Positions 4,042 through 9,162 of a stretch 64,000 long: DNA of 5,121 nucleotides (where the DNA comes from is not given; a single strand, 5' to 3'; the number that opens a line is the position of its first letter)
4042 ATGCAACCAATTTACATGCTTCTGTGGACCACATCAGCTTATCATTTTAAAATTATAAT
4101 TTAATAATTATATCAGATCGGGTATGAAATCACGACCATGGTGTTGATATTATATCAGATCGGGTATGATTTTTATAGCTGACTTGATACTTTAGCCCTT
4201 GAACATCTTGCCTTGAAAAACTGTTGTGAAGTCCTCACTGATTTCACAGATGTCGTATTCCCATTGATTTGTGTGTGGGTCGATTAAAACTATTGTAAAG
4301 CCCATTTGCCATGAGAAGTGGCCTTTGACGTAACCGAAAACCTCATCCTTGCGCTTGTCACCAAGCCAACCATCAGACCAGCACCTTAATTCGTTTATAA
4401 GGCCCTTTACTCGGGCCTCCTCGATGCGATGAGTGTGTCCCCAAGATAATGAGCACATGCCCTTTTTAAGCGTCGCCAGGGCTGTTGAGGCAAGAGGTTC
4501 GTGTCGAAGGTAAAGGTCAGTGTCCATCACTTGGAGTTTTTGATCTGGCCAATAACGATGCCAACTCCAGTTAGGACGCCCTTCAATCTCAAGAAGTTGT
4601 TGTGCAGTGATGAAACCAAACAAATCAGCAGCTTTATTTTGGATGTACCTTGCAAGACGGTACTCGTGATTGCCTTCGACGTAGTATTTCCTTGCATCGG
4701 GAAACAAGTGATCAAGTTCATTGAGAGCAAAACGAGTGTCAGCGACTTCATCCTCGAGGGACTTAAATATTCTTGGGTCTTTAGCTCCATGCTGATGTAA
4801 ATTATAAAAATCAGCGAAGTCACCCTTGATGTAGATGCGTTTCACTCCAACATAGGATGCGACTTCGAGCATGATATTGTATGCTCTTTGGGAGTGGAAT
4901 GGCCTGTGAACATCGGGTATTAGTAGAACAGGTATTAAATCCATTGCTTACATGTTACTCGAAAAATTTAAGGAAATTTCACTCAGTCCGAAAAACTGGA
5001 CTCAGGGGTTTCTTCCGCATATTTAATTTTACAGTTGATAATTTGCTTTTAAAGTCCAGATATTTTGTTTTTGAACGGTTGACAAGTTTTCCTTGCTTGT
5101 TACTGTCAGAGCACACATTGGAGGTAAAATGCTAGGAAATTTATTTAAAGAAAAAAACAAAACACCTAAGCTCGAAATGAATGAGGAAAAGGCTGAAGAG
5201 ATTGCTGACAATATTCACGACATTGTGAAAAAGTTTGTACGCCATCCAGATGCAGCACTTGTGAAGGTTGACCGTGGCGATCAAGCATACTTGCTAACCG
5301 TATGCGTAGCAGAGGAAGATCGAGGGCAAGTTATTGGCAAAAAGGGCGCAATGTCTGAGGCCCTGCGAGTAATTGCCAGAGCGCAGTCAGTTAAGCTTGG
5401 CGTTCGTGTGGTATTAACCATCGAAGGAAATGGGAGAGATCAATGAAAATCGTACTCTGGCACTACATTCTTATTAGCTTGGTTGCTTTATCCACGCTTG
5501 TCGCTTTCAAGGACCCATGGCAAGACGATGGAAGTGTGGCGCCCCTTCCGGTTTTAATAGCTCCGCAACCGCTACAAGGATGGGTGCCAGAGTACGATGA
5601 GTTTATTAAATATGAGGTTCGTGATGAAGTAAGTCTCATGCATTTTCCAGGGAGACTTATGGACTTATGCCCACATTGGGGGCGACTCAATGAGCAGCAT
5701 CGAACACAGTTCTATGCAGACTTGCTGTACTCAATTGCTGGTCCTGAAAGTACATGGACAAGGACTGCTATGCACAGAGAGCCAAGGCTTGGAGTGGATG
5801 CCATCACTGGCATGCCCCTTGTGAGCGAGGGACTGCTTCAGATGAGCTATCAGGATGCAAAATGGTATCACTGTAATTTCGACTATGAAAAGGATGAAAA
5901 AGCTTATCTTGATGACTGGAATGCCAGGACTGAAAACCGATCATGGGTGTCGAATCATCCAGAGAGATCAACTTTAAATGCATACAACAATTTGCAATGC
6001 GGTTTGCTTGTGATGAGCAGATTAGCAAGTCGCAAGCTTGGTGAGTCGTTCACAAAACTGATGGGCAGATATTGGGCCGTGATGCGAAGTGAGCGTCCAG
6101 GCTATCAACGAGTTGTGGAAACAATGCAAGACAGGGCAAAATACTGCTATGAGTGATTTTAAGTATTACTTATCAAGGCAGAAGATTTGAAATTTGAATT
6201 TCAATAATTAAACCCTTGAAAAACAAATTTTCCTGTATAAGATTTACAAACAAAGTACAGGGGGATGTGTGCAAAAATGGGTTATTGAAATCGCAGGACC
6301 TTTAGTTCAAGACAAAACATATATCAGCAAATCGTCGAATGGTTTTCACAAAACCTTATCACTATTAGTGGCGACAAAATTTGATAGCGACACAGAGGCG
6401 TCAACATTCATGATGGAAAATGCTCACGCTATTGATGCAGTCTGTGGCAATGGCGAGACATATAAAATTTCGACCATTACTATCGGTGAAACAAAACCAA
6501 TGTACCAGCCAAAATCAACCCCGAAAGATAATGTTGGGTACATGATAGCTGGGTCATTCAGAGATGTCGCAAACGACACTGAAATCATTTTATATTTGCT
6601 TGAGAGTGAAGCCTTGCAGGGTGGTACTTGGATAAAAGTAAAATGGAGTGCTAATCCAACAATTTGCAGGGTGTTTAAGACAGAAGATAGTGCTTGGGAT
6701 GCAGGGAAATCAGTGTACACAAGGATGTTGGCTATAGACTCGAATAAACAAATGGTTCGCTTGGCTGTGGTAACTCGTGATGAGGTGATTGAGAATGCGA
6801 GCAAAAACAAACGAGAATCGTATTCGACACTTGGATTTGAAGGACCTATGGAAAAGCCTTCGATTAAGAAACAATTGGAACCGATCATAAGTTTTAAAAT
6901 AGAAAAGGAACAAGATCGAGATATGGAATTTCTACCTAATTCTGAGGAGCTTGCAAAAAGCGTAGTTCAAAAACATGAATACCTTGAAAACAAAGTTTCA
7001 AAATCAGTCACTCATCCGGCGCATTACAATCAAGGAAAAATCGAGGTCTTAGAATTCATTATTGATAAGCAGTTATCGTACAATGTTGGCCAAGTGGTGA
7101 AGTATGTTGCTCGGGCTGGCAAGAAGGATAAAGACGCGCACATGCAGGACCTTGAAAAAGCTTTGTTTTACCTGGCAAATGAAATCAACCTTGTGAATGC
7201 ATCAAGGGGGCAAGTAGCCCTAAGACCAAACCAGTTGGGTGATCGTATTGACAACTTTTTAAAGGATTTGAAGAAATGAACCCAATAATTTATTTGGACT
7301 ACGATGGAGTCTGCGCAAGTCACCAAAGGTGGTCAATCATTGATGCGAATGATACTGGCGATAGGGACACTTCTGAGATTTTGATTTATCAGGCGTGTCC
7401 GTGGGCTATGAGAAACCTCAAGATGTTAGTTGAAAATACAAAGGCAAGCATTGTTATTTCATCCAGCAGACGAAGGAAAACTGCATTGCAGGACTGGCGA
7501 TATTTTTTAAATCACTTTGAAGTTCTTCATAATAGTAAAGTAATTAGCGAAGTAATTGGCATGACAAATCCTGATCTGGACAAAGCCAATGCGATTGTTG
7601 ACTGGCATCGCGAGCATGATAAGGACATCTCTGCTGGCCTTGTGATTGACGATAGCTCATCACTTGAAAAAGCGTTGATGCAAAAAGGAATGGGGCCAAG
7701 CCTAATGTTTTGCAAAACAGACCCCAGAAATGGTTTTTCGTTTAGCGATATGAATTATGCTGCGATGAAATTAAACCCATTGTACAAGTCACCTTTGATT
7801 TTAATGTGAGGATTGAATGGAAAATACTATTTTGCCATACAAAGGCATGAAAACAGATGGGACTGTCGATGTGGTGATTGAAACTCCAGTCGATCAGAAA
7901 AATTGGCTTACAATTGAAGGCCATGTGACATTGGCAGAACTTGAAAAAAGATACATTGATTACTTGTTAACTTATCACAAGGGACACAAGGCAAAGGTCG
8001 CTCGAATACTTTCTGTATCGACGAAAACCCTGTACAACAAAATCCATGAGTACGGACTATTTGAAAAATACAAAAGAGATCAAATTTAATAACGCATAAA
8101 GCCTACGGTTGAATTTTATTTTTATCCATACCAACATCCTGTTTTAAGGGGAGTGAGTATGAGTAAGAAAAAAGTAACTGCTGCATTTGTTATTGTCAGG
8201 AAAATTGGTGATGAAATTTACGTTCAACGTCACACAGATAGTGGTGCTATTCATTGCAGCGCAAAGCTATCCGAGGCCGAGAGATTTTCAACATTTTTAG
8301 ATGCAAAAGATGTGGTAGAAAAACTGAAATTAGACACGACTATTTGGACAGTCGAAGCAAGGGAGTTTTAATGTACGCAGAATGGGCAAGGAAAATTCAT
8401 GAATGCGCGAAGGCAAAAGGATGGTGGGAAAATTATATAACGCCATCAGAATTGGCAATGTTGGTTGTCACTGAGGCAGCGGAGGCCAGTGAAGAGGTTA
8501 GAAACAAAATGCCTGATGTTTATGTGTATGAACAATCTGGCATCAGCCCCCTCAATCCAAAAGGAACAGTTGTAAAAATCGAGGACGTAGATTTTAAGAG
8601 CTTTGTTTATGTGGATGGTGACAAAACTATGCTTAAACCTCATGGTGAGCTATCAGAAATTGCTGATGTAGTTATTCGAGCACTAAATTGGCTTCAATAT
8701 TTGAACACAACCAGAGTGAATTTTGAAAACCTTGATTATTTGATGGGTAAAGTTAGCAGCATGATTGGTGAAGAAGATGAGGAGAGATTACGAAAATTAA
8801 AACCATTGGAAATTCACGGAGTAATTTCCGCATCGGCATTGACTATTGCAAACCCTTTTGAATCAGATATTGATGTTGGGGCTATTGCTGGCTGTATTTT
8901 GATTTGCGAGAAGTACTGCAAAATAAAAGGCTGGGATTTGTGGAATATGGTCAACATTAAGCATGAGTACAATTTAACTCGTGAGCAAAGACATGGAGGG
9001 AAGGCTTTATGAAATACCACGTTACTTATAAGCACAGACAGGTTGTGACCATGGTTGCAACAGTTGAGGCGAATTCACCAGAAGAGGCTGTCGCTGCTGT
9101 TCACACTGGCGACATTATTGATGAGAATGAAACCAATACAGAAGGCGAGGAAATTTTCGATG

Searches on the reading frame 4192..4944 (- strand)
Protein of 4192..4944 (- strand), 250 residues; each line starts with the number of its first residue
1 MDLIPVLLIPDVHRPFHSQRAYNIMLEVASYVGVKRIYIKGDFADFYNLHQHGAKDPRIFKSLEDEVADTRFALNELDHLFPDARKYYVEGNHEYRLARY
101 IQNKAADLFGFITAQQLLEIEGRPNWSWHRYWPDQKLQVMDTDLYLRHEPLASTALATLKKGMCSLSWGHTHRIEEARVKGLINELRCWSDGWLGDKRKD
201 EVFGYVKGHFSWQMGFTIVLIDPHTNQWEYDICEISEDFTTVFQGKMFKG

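Call 73: search_protein_families(library=phrogs, proteins=[window:4192-4944:-], max_evalue=0.001)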
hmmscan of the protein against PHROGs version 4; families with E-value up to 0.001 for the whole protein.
window:4192-4944:- (250 aa): 2 families
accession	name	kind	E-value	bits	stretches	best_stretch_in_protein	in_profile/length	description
phrog_221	-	other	1.6e-23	84.5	1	6-223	114-338/367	metallo-phosphoesterase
phrog_20266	-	other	5.8e-17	62.6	1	8-115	179-285/450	metallo-phosphoesterase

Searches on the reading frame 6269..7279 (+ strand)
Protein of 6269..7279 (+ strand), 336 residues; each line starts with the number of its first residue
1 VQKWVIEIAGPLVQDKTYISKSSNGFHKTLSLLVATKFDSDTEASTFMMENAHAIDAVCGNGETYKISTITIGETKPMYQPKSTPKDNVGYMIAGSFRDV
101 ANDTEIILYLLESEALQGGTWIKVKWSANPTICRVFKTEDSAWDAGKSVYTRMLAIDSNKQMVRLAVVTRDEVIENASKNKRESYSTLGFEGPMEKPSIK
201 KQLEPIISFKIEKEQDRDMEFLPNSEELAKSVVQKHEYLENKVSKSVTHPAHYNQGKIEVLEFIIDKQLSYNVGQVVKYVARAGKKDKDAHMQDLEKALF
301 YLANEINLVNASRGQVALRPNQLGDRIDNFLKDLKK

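Call 73: search_protein_families(library=phrogs, proteins=[window:6269-7279:+], max_evalue=0.001)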
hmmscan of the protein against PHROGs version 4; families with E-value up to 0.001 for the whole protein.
window:6269-7279:+ (336 aa): 20 families
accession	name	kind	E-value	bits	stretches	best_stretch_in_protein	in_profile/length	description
phrog_4897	-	other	2.1e-23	84.4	1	201-312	70-183/186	kinase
phrog_236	-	other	2.3e-23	84.5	1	165-310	162-306/431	nucleotide kinase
phrog_4943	-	unknown function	4.1e-16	60.9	1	190-304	38-154/166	-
phrog_11324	-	other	2e-15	58.6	1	246-309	10-71/139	nucleotide kinase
phrog_4472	-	other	3.3e-14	53.6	1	241-316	8-84/100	nucleotide kinase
phrog_5839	-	unknown function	1.2e-12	49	1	245-311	6-69/128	-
phrog_20651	-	unknown function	1.6e-12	48.5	1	217-314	104-200/214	-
phrog_1689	-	other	2.3e-11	45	1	219-302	140-227/243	nucleotide kinase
phrog_11450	-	unknown function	3.8e-11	43.5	1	242-307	321-386/394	-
phrog_26005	-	unknown function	7.1e-11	43.1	1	217-309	216-306/310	-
phrog_25460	-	unknown function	2.5e-09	38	1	246-307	76-138/144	-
phrog_18538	-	unknown function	4.6e-09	37.4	1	245-313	3-75/159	-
phrog_2585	-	other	1.7e-08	36.1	1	221-302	78-160/175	nucleotide kinase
phrog_1225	-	unknown function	6.1e-08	34.2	1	242-312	4-80/178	-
phrog_2781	-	unknown function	1.1e-07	33.2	1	218-307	164-242/253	-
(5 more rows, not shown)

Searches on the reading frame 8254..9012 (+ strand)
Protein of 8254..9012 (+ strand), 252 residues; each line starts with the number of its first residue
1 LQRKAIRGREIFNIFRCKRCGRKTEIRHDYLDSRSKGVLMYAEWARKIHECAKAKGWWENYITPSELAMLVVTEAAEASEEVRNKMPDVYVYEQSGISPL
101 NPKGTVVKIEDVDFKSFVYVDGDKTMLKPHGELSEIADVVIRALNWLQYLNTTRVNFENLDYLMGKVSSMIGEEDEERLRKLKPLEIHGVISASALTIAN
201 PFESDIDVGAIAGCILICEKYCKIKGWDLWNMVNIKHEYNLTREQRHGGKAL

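Call 73: search_protein_families(library=phrogs, proteins=[window:8254-9012:+], max_evalue=0.001)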
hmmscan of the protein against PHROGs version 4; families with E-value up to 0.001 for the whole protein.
window:8254-9012:+ (252 aa): 3 families
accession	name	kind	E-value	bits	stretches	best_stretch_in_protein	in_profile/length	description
phrog_9236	-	other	2.1e-18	67.8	1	43-250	8-190/191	pyrophosphatase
phrog_3301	-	other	7.7e-16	59.5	1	43-151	52-143/169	pyrophosphatase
phrog_5658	-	other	2.1e-08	34.9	1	43-88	306-360/421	pyrophosphatase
